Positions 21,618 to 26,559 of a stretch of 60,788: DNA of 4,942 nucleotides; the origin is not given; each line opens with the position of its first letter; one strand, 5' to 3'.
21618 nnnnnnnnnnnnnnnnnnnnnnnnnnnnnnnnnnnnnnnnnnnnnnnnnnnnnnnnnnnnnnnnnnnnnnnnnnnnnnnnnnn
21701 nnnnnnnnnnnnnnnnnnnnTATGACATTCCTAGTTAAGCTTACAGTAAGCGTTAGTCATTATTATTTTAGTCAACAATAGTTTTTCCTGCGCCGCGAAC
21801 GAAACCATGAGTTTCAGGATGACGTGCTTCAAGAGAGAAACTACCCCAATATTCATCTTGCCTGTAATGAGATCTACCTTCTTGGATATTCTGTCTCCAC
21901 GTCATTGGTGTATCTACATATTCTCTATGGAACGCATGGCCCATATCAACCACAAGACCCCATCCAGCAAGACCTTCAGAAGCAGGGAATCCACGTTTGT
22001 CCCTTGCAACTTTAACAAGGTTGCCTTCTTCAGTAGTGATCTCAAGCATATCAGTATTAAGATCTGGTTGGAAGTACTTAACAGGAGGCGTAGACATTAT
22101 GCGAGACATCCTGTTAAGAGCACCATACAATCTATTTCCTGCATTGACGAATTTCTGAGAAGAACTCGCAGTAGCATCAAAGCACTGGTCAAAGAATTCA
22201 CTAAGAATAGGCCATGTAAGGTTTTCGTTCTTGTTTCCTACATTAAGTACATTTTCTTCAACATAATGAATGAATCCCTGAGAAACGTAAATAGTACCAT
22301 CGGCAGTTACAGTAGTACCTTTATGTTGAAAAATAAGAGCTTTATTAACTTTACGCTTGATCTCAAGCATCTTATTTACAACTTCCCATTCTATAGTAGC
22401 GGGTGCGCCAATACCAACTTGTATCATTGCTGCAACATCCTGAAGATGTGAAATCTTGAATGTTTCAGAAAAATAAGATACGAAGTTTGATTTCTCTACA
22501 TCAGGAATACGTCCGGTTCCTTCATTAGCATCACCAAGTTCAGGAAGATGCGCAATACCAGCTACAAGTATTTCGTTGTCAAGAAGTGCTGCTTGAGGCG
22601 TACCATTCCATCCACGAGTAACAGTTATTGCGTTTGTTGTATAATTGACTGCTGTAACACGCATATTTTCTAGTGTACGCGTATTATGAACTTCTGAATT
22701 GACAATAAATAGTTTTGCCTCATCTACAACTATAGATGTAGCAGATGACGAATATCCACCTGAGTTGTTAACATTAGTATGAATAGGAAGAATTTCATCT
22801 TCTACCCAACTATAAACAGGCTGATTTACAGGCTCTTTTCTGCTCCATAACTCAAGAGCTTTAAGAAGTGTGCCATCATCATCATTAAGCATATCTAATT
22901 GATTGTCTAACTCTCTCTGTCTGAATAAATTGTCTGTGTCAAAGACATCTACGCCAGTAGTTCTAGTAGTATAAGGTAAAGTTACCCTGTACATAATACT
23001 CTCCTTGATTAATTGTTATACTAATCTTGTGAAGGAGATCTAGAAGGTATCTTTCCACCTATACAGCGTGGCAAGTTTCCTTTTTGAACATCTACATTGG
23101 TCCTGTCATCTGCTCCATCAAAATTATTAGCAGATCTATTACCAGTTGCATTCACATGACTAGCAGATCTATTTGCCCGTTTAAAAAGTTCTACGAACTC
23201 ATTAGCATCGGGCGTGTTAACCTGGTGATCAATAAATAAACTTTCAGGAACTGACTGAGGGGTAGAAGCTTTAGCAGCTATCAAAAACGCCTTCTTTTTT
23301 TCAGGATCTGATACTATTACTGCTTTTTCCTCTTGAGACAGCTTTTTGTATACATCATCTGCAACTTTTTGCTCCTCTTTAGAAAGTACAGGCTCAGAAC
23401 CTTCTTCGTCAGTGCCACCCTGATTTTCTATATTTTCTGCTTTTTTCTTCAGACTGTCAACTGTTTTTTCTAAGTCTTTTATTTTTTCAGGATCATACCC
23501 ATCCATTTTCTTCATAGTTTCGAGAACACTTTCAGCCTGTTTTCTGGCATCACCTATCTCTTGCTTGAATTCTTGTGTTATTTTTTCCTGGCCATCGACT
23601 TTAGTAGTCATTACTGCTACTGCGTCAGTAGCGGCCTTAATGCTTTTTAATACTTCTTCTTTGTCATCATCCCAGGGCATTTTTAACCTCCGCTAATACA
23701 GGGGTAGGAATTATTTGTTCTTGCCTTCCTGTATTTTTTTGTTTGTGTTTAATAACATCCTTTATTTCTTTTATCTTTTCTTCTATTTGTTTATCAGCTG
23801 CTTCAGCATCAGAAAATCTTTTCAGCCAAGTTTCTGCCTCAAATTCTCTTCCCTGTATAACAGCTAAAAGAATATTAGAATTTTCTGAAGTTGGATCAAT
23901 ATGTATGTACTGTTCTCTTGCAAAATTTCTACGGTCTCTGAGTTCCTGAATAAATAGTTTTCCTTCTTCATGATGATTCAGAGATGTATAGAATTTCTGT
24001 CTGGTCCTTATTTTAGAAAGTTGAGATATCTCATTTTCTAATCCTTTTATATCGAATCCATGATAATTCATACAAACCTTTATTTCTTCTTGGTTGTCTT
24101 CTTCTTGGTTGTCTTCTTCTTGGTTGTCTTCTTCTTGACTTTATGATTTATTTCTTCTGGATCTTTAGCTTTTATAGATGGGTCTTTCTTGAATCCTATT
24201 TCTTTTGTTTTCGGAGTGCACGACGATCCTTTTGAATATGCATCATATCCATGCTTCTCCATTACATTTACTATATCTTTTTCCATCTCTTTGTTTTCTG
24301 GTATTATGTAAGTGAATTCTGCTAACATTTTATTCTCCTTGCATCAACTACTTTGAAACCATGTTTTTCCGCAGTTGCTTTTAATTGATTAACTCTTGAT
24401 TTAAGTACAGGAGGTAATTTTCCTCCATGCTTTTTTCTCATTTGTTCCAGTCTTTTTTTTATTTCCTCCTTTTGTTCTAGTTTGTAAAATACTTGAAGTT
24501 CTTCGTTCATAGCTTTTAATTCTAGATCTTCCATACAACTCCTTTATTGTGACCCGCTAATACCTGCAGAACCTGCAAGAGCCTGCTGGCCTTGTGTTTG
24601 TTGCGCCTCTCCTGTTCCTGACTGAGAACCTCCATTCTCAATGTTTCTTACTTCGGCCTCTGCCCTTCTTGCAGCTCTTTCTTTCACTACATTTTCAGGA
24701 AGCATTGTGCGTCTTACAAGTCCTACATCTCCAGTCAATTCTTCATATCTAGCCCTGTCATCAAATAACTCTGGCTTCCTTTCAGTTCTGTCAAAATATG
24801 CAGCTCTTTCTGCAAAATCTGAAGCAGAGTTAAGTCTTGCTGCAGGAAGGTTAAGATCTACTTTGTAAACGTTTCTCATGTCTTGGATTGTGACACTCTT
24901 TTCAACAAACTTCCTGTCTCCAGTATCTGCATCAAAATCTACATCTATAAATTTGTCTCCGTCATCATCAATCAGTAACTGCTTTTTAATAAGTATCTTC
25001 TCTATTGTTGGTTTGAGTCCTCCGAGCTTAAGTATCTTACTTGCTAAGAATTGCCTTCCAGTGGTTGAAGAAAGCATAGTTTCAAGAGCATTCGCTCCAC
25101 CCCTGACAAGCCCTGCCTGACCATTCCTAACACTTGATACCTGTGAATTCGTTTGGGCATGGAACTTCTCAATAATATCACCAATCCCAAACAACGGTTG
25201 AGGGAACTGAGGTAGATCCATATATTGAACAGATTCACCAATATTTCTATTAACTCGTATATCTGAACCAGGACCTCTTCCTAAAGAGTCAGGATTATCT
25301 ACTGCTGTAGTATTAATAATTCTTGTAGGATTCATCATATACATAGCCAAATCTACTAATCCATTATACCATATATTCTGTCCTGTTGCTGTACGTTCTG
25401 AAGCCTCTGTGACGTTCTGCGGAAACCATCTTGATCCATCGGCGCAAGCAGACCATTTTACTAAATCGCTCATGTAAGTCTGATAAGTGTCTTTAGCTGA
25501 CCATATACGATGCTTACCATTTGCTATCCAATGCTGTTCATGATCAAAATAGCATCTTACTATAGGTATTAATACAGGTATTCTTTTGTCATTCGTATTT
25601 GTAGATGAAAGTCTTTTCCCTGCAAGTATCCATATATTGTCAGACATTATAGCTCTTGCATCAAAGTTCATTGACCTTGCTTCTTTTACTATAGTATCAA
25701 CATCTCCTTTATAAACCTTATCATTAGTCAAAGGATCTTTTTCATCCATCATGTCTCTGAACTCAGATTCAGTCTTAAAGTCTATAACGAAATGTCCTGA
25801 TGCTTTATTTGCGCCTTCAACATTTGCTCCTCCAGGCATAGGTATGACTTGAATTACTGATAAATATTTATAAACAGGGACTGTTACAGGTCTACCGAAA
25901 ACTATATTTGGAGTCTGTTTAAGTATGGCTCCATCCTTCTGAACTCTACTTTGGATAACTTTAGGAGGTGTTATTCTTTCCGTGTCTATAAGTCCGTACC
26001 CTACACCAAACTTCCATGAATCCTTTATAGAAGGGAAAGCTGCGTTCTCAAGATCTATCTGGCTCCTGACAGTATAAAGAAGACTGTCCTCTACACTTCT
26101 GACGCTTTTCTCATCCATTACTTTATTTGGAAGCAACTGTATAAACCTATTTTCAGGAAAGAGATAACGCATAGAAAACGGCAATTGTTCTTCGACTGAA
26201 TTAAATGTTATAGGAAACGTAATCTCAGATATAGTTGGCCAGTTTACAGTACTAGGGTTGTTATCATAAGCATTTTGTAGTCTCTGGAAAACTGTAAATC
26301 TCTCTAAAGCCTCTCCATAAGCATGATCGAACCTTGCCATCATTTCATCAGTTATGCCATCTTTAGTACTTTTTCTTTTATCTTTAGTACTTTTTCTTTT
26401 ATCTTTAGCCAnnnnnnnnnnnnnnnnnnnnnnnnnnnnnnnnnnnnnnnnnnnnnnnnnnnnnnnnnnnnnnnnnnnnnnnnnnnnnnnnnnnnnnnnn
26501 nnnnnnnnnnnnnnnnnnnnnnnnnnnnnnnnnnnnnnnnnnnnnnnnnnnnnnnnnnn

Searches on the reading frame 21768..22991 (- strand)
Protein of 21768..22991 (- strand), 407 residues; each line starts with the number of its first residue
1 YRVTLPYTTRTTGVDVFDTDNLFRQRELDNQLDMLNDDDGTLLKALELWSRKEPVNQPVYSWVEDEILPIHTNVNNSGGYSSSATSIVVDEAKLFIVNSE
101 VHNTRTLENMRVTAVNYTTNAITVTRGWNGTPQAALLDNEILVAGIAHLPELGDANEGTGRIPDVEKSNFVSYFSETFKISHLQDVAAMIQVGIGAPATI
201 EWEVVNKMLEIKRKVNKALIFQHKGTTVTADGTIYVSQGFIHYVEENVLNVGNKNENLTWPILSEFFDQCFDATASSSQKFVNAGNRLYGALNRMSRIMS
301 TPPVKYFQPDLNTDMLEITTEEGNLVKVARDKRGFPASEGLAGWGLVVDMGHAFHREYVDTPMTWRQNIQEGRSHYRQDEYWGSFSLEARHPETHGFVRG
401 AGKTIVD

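Call 13: search_protein_families(library=phrogs, proteins=[window:21768-22991:-], max_evalue=0.01)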
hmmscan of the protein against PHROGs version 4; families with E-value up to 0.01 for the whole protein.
window:21768-22991:- (407 aa): 1 family
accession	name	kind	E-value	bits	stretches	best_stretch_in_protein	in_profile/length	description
phrog_1328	-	head and packaging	9.6e-10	39.2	1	51-287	44-202/583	major head protein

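Call 58: search_dna_similar(query=window:21768-22991:-, collection=phages, mode=protein, max_rows=25, max_evalue=0.001)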
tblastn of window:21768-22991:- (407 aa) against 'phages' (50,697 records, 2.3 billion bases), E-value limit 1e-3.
Records with a match: 5; places in all: 5; records where one place covers at least 80% of the query: 1.
Best place of each record, by identity: <60% 5.
By first word of the organism name: Bacillus 2; Caulobacter 1; Brevibacillus 1; Clostridium 1.
By host as written in the record: Bacillus subtilis 2; Caulobacter sp. 1; - 1; Clostridium butyricum BSC452 1.
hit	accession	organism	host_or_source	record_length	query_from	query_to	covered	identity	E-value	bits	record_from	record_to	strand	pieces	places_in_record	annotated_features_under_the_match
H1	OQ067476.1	Caulobacter phage Kuura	Caulobacter sp.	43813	67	400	82%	23.6%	5e-4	48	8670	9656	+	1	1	putative major capsid protein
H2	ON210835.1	Bacillus phage 268TH002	Bacillus subtilis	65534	53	325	67%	26.6%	8e-6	54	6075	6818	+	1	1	7: major capsid protein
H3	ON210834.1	Bacillus phage 268TH007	Bacillus subtilis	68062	53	325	67%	26.6%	8e-6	54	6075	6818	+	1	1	7: major capsid protein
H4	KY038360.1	Brevibacillus phage MRSA107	sputum specimen in the respiratory ...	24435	53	264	52%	26.4%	1e-3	47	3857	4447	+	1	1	record has no annotation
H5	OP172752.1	Clostridium phage CB452P1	Clostridium butyricum BSC452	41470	43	181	34%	29.6%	9e-5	51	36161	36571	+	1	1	hypothetical protein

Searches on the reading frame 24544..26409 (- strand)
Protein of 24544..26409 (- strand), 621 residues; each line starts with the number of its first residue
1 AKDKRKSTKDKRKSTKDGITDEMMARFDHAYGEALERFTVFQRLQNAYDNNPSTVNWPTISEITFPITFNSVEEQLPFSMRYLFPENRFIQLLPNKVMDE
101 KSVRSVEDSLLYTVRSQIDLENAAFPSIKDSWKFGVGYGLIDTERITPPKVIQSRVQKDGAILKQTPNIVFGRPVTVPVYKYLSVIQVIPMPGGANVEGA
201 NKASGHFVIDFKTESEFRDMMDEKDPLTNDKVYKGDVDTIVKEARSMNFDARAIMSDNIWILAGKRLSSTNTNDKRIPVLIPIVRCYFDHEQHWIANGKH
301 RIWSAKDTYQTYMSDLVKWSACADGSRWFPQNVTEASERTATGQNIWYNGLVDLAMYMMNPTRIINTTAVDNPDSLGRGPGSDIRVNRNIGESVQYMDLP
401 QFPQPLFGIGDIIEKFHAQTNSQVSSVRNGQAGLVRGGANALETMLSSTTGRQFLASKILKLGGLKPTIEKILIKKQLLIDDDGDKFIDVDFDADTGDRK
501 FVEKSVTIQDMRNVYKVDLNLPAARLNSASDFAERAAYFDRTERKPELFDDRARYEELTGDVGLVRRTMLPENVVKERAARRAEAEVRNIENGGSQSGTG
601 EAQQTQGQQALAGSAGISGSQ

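Call 34: search_protein_families(library=pfam, proteins=[window:24544-26409:-], max_evalue=0.01)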
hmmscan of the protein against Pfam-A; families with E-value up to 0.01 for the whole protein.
window:24544-26409:- (621 aa): 1 family
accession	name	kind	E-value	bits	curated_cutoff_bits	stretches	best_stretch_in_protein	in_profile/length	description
PF23899.1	SU10_portal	-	0.00055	18.9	30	1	350-415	348-412/593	Phage SU10 portal protein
